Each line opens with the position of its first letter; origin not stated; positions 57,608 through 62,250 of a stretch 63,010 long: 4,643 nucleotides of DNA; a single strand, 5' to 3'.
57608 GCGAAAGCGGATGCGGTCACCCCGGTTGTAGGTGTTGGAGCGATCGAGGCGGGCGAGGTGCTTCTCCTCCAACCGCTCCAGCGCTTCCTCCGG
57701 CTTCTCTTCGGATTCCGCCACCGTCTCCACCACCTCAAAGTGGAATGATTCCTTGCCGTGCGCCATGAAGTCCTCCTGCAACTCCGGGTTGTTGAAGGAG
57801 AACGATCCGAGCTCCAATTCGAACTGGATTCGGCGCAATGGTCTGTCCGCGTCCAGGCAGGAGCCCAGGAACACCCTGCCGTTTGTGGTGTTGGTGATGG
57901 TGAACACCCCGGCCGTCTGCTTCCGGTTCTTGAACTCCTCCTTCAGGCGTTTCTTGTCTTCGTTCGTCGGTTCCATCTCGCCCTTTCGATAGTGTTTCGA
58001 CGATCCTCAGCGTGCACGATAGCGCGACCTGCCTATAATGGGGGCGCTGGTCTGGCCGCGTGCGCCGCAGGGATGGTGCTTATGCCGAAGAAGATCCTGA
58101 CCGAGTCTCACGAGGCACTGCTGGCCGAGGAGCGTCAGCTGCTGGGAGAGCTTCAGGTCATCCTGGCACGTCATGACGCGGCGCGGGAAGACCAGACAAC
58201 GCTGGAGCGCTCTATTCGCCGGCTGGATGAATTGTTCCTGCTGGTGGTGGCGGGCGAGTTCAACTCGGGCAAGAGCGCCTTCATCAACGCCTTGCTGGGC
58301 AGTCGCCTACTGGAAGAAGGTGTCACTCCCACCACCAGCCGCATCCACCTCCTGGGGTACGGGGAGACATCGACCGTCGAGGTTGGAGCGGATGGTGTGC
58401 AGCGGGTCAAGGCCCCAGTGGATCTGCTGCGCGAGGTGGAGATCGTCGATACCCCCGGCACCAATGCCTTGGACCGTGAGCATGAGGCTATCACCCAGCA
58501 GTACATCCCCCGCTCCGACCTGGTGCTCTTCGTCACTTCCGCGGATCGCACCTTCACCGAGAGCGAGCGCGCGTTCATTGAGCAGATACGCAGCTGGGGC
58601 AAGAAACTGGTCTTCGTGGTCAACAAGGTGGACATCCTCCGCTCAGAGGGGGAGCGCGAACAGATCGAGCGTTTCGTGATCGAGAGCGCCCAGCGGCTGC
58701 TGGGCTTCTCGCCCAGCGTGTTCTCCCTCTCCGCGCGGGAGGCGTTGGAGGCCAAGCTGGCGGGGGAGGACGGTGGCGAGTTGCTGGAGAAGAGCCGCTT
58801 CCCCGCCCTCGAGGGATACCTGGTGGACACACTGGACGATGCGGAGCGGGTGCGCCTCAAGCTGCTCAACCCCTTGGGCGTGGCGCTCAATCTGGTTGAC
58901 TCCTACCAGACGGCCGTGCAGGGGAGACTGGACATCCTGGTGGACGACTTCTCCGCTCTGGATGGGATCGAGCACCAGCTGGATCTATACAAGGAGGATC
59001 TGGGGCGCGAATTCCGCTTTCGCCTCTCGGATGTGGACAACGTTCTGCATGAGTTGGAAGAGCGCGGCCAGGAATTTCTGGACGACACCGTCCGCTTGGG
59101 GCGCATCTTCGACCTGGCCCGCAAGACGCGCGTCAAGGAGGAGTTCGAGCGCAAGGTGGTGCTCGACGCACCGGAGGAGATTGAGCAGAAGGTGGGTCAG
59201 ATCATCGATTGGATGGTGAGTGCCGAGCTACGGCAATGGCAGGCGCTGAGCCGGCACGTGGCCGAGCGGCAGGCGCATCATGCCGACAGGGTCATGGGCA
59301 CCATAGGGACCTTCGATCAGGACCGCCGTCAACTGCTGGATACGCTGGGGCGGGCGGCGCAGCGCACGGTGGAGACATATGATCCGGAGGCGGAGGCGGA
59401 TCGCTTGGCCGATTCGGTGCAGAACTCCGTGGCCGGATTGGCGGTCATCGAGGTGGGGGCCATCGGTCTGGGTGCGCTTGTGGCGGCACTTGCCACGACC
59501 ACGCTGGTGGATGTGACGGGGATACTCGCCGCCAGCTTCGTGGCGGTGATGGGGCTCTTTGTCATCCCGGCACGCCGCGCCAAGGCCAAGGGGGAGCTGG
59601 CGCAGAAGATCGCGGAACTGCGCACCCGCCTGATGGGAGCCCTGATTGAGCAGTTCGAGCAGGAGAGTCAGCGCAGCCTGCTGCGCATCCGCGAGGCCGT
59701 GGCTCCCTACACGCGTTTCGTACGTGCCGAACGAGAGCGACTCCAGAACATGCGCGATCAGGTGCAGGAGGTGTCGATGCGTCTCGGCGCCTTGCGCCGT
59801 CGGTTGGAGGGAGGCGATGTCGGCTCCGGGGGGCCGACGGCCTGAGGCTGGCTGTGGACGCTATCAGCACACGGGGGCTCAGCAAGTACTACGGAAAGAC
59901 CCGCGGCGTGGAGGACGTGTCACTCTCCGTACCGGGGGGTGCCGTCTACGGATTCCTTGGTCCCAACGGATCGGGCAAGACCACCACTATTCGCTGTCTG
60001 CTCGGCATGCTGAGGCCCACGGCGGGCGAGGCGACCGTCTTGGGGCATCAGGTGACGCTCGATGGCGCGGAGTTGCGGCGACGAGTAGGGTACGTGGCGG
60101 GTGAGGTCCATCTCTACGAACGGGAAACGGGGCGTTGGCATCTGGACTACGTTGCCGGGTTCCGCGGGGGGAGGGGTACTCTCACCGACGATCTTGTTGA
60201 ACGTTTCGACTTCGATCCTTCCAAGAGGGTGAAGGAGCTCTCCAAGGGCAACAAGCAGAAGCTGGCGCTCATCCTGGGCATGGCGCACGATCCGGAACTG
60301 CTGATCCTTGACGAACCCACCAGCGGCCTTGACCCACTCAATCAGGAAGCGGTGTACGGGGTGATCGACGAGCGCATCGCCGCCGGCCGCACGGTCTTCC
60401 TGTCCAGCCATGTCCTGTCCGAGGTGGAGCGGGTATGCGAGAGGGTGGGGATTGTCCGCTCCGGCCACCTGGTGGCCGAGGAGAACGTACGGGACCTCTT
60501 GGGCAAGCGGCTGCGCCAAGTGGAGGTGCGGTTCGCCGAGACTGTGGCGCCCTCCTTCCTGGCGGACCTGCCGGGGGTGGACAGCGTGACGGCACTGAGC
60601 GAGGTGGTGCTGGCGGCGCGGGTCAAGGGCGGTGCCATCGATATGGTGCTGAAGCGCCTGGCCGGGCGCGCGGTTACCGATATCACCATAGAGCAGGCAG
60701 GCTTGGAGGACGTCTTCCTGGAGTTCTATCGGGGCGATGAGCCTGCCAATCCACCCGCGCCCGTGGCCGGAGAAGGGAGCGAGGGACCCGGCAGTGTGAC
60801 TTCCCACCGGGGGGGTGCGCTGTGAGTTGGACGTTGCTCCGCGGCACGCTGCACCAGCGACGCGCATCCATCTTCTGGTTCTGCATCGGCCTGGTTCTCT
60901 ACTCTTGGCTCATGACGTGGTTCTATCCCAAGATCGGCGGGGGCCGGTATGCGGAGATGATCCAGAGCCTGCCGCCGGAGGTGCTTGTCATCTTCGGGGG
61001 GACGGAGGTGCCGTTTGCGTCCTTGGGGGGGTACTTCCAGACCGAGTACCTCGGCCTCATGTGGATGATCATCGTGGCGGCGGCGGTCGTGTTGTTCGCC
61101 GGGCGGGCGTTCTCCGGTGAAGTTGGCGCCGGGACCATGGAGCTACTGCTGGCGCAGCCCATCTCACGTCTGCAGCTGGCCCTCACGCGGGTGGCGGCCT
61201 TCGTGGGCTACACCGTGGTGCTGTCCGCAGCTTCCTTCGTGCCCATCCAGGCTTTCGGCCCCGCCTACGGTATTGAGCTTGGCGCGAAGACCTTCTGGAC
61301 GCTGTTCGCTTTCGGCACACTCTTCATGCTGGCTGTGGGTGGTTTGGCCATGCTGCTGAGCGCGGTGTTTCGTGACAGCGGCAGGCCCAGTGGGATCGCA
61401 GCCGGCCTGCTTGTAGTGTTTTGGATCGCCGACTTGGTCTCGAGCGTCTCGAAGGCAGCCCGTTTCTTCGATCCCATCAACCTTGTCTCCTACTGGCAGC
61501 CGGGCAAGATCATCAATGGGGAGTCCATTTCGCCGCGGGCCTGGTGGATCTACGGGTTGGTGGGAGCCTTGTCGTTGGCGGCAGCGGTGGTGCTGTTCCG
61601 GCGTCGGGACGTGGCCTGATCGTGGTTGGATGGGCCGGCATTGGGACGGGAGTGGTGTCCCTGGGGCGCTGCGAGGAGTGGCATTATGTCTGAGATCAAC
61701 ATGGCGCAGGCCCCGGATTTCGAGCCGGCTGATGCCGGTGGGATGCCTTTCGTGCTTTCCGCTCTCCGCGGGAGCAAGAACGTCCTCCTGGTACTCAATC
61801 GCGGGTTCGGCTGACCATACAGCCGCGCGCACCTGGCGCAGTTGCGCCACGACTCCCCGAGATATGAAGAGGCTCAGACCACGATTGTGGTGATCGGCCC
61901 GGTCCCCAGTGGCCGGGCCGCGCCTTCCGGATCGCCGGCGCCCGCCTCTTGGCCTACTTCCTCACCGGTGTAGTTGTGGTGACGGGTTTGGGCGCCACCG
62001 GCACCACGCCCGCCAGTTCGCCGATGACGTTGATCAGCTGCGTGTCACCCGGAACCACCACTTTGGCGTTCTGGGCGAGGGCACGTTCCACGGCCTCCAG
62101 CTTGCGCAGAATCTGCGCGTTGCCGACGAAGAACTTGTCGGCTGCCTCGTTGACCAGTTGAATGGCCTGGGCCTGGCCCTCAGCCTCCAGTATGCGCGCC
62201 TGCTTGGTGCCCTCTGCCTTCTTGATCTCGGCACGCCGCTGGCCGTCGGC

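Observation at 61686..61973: In-frame UGA at the redox-active Cys position of a Prx-like redoxin: candidate selenoprotein, but 3'-truncated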

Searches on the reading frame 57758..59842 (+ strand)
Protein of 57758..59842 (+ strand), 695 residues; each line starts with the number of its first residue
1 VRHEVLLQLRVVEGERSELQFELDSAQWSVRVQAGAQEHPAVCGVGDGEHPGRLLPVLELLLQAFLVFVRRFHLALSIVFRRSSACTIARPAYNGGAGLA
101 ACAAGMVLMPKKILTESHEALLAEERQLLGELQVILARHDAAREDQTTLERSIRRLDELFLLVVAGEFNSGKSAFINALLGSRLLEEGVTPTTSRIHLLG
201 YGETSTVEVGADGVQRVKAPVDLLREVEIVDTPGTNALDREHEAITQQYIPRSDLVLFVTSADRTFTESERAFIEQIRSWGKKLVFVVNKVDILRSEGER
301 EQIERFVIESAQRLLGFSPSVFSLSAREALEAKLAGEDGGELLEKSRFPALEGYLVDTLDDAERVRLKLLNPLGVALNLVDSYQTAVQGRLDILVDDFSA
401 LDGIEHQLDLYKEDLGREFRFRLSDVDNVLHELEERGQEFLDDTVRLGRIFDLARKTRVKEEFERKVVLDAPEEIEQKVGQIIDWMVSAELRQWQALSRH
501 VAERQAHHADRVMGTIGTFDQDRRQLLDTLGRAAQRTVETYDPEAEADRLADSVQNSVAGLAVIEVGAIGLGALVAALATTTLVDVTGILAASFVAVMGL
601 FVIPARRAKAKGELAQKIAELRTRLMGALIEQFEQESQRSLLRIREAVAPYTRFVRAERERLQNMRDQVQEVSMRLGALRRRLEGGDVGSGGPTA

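Call 45: search_protein_families(library=pfam, proteins=[window:57758-59842:+], max_evalue=0.00001)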
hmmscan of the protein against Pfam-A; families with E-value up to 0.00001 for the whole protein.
window:57758-59842:+ (695 aa): 4 families
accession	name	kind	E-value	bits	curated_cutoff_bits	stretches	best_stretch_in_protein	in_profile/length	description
PF00350.29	Dynamin_N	-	2.1e-24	86.9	27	2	223-290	99-167/168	Dynamin family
PF01926.29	MMR_HSR1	-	8.4e-12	45.6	21.9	1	163-290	3-113/113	50S ribosome-binding GTPase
PF02421.24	FeoB_N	-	2e-08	34.3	27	0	225-300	47-124/156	Ferrous iron transport protein B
PF00009.33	GTP_EFTU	-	1.7e-07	31.4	26.5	1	223-314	67-150/188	Elongation factor Tu GTP binding domain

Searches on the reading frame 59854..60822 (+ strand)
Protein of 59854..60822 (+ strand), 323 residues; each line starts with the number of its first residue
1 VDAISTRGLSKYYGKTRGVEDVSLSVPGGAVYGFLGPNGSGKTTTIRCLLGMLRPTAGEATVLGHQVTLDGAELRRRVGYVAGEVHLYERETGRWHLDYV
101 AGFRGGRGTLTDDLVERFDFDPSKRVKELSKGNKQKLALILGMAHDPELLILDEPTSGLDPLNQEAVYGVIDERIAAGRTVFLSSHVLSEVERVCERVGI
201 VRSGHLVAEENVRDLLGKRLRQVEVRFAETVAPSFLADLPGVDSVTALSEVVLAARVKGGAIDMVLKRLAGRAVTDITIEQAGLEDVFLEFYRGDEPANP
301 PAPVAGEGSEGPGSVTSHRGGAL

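Call 45: search_protein_families(library=pfam, proteins=[window:59854-60822:+], max_evalue=0.00001)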
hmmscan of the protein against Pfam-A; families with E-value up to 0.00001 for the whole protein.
window:59854-60822:+ (323 aa): 2 families
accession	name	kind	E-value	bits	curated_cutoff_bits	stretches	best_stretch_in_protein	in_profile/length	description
PF00005.33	ABC_tran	-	8e-25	88.5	25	1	20-157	2-137/137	ABC transporter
PF13304.12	AAA_21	-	1.1e-14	55.7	27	1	128-186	237-298/304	AAA domain, putative AbiEii toxin, Type IV TA system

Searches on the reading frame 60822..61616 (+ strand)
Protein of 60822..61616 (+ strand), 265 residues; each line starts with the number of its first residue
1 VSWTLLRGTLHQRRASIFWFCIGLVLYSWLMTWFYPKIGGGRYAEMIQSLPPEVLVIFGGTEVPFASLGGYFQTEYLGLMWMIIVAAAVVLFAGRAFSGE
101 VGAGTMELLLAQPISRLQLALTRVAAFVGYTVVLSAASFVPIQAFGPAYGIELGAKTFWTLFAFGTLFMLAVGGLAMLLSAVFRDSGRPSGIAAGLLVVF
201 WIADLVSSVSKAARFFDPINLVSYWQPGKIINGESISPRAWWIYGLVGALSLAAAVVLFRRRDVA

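Call 45: search_protein_families(library=pfam, proteins=[window:60822-61616:+], max_evalue=0.00001)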
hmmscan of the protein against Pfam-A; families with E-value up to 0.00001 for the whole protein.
window:60822-61616:+ (265 aa): 1 family
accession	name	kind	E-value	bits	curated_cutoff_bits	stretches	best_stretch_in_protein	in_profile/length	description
PF12679.13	ABC2_membrane_2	-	1.6e-13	51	27.2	1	73-263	72-282/283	ABC-2 family transporter protein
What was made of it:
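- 60822..61619 (+): ABC-2 family transporter permease gene, the upstream neighbour. It served as the anchor for finding orthologous loci. Pfam ABC2_membrane_2 (call 45).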

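Call 53: find_encoding_contigs(protein=window:60822-61616:+, flank=10000, max_places=10)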
Protein window:60822-61616:+ (265 aa): 9 contigs read that carry it; 8 places shown.
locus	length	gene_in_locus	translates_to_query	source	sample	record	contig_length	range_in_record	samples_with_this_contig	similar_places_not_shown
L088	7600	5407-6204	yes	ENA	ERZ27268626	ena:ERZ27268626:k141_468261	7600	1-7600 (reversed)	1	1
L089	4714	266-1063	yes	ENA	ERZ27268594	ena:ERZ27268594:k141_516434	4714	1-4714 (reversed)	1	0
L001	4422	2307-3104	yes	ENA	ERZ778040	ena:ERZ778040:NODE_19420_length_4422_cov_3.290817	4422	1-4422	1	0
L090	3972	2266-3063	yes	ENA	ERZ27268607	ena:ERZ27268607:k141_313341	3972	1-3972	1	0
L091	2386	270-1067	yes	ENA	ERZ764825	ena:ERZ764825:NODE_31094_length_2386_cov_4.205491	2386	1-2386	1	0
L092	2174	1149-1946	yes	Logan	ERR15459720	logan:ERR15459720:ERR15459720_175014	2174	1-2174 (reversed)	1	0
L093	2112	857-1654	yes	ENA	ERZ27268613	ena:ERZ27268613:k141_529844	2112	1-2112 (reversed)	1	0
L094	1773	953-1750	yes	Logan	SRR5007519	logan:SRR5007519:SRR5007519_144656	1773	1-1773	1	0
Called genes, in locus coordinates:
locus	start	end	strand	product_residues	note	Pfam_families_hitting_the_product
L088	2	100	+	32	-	?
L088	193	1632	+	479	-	PF00365:PFK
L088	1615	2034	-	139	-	-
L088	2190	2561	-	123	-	-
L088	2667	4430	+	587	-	PF00009:GTP_EFTU (weak), PF00350:Dynamin_N, PF01926:MMR_HSR1, PF00350:Dynamin_N, PF02421:FeoB_N (weak)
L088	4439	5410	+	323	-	PF00005:ABC_tran, PF13304:AAA_21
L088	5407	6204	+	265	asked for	PF12679:ABC2_membrane_2, PF10920:DUF2705 (weak)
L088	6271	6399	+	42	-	-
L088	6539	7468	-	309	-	PF01145:Band_7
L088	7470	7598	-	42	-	?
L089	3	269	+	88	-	?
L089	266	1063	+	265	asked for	PF12679:ABC2_membrane_2, PF10920:DUF2705 (weak)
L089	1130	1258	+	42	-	-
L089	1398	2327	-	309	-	PF01145:Band_7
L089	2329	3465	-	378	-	PF13384:HTH_23 (weak), PF13518:HTH_28, PF13551:HTH_29, PF13565:HTH_32, PF13358:DDE_3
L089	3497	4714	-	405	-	?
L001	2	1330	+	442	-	?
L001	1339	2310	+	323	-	PF00005:ABC_tran, PF13304:AAA_21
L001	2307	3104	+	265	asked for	PF12679:ABC2_membrane_2, PF10920:DUF2705 (weak)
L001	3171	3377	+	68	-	-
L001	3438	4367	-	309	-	PF01145:Band_7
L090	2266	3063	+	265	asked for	PF12679:ABC2_membrane_2, PF10920:DUF2705 (weak)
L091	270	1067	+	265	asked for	PF12679:ABC2_membrane_2, PF10920:DUF2705 (weak)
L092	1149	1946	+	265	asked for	PF12679:ABC2_membrane_2, PF10920:DUF2705 (weak)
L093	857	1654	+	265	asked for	PF12679:ABC2_membrane_2, PF10920:DUF2705 (weak)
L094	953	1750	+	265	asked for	PF12679:ABC2_membrane_2, PF10920:DUF2705 (weak)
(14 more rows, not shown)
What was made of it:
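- Checked: IS630: a transposase gene (HTH + DDE_3, 378 aa in L089) ends at window 62885, 912 nt from the ORF end (call 53).
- Gene callers annotate a 42-aa ORF here (call 53).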

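Call 59: find_homologous_proteins(query=window:60822-61616:+, max_evalue=1e-20)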
Query window:60822-61616:+ (265 aa): 107 proteins with E <= 1e-20 among 8000 candidates.
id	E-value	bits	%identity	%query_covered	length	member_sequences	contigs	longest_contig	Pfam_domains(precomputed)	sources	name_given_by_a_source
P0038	5.9e-166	569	100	100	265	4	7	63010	PF12679.14,PF10920.16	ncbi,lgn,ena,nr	ncbi:MAG: ABC transporter permease subunit [Gaiellales bacterium]|nr:ABC transporter permease subuni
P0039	3.0e-148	511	87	100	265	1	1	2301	PF12679.14,PF10920.16,PF12698.14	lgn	-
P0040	1.5e-147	508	86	100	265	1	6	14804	PF12679.14,PF01061.30,PF12698.14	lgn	-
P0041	2.6e-134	465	76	100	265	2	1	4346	PF12679.14,PF10920.16,PF12698.14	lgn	-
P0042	2.4e-130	452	77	100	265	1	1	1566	PF12679.14,PF10920.16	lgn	-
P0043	7.9e-130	450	75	100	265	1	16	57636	PF12679.14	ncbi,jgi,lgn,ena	jgi:ABC-2 type transport system permease protein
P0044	7.7e-124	431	70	100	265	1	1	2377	PF12679.14,PF10920.16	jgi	jgi:ABC-2 type transport system permease protein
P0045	7.4e-122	424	70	100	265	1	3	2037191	PF12679.14,PF10920.16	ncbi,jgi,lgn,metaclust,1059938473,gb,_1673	metaclust:\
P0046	3.5e-120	419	70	100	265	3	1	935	PF12679.14,PF10920.16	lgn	-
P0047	4.2e-120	418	69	100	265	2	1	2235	PF12679.14,PF10920.16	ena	-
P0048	4.4e-120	418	74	94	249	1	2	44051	PF12679.14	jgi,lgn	jgi:ABC-2 type transport system permease protein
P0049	1.2e-119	417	69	100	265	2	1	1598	PF12679.14,PF01061.30,PF10920.16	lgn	-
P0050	1.5e-119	416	71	100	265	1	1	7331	PF12679.14,PF01061.30,PF10920.16,PF12698.14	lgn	-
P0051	1.3e-118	413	67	100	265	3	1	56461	PF12679.14,PF01061.30,PF10920.16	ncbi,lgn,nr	ncbi:MAG: ABC transporter permease [Coriobacteriia bacterium]|nr:ABC transporter permease [Coriobact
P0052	2.8e-118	412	69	100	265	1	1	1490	PF12679.14,PF10920.16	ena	-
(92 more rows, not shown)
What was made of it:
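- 60822..61619 (+): An identical protein is named 'MAG: ABC transporter permease subunit [Gaiellales bacterium]', with longest contig 63010 (call 59).
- The window is a MAG contig (call 59).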

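Call 60: find_encoding_contigs(protein=P0040, flank=5000, max_places=3)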
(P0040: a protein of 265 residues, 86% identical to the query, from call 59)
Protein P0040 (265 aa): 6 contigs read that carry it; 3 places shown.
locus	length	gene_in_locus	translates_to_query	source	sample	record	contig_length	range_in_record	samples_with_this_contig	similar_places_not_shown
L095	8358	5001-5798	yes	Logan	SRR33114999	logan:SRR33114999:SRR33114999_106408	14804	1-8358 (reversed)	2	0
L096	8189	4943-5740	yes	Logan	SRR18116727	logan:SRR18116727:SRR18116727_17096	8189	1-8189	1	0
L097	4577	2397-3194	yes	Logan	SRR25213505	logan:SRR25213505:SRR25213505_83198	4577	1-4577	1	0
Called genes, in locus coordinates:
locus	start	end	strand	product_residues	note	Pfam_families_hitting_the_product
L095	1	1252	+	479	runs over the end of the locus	PF00365:PFK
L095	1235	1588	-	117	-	-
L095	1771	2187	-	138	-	-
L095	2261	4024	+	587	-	PF00009:GTP_EFTU (weak), PF00350:Dynamin_N, PF01926:MMR_HSR1, PF00350:Dynamin_N, PF02421:FeoB_N (weak)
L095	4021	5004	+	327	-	PF00005:ABC_tran, PF13304:AAA_21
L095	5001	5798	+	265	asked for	PF12679:ABC2_membrane_2, PF12698:ABC2_membrane_3 (weak), PF01061:ABC2_membrane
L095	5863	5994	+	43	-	-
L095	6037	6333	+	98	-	-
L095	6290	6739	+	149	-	PF08818:DUF1801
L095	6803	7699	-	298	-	PF01145:Band_7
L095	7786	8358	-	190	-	?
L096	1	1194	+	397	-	?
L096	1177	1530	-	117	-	-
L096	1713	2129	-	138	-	-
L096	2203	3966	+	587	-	PF00009:GTP_EFTU (weak), PF00350:Dynamin_N, PF01926:MMR_HSR1, PF00350:Dynamin_N, PF02421:FeoB_N (weak)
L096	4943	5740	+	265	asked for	PF12679:ABC2_membrane_2, PF12698:ABC2_membrane_3 (weak), PF01061:ABC2_membrane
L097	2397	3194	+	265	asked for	PF12679:ABC2_membrane_2, PF12698:ABC2_membrane_3 (weak), PF01061:ABC2_membrane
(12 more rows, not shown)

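Call 61: find_encoding_contigs(protein=P0043, flank=5000, max_places=3)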
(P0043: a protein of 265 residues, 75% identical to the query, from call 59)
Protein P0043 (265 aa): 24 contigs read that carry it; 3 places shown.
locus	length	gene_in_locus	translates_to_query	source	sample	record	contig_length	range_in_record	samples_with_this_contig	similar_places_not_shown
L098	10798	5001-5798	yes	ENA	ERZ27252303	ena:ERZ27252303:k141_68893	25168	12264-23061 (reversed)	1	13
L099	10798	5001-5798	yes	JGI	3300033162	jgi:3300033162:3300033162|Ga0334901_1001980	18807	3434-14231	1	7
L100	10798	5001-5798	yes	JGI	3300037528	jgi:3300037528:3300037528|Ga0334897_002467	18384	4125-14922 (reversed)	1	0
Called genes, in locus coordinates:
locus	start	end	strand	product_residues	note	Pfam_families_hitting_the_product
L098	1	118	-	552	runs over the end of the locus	PF02652:Lactate_perm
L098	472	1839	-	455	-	PF13620:CarboxypepD_reg (faint), PF00395:SLH (weak)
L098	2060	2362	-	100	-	PF14358:DUF4405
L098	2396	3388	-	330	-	-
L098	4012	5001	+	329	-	PF00005:ABC_tran, PF13304:AAA_21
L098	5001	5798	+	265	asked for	PF12679:ABC2_membrane_2 (weak)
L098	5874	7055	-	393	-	PF00465:Fe-ADH, PF13685:Fe-ADH_2, PF25137:ADH_Fe_C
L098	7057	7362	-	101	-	PF03992:ABM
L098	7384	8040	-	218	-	-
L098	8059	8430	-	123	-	PF00496:SBP_bac_5 (faint)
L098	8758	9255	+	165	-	-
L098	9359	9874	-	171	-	-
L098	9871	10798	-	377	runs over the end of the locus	-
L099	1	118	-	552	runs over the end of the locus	PF02652:Lactate_perm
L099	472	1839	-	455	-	PF13620:CarboxypepD_reg (faint), PF00395:SLH (weak)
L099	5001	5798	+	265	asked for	PF12679:ABC2_membrane_2 (weak)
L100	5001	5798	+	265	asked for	PF12679:ABC2_membrane_2 (weak)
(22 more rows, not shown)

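Call 67: find_encoding_contigs(protein=P0039, flank=5000, max_places=2)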
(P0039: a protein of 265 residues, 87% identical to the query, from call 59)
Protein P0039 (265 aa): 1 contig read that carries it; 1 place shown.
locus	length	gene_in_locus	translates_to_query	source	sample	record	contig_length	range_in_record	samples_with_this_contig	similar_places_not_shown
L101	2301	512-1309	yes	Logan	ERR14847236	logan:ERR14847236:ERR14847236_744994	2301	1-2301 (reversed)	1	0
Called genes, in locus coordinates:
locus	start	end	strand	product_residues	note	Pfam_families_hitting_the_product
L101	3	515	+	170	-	?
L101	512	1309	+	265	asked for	PF12679:ABC2_membrane_2, PF12698:ABC2_membrane_3 (weak), PF10920:DUF2705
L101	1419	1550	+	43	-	-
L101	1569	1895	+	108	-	PF00578:AhpC-TSA (weak), PF08534:Redoxin (weak)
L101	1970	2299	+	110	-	?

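Call 68: find_encoding_contigs(protein=P0041, flank=5000, max_places=2)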
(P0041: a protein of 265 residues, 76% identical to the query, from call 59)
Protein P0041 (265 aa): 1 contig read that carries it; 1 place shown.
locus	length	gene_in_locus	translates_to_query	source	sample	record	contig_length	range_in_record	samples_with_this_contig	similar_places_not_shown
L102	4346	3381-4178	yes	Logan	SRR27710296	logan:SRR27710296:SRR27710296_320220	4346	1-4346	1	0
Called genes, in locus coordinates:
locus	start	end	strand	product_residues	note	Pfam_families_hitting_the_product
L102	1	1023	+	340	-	?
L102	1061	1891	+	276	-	PF02621:VitK2_biosynth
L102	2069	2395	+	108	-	PF04993:TfoX_N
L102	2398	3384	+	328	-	PF00005:ABC_tran, PF13304:AAA_21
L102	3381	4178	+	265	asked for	PF12679:ABC2_membrane_2, PF12698:ABC2_membrane_3 (weak), PF10920:DUF2705 (weak)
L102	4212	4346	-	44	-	?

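Call 73: search_protein_families(library=pfam, proteins=[L095:6290-6736:+], max_evalue=0.001)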
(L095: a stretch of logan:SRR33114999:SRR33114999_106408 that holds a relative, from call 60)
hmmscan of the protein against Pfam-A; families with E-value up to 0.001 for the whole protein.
L095:6290-6736:+ (149 aa): 1 family
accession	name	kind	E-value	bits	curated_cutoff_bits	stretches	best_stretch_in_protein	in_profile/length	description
PF08818.16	DUF1801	-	1.4e-14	54.7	27.2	1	42-135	2-85/85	Domain of unknown function (DU1801)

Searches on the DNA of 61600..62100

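Call 8: search_rna_families(source=window, start=61600, end=62100, threshold=evalue, max_evalue=10)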
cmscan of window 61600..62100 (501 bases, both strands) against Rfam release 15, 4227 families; matches with E-value up to 10: 2.
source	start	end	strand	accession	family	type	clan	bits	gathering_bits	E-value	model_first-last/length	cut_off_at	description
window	61845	61924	+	RF01809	symR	Gene; antitoxin;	-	21.8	61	0.087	1-77/77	no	SymR antitoxin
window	61894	61919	+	RF02278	Betaproteobacteria_toxic_sRNA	Gene; sRNA;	-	14.5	50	3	32-57/64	no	Betaproteobacteria toxic small RNA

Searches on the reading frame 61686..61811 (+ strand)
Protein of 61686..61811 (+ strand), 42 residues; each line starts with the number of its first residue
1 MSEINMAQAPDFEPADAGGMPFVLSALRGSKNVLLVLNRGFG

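Call 6: search_protein_families(library=pfam, proteins=[window:61686-61811:+], max_evalue=1)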
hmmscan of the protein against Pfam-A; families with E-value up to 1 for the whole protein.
seq(42 aa): 1 family
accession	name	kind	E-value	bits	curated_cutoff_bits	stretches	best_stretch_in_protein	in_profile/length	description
PF00578.27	AhpC-TSA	-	0.11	12.9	26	1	8-36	4-32/124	AhpC/TSA family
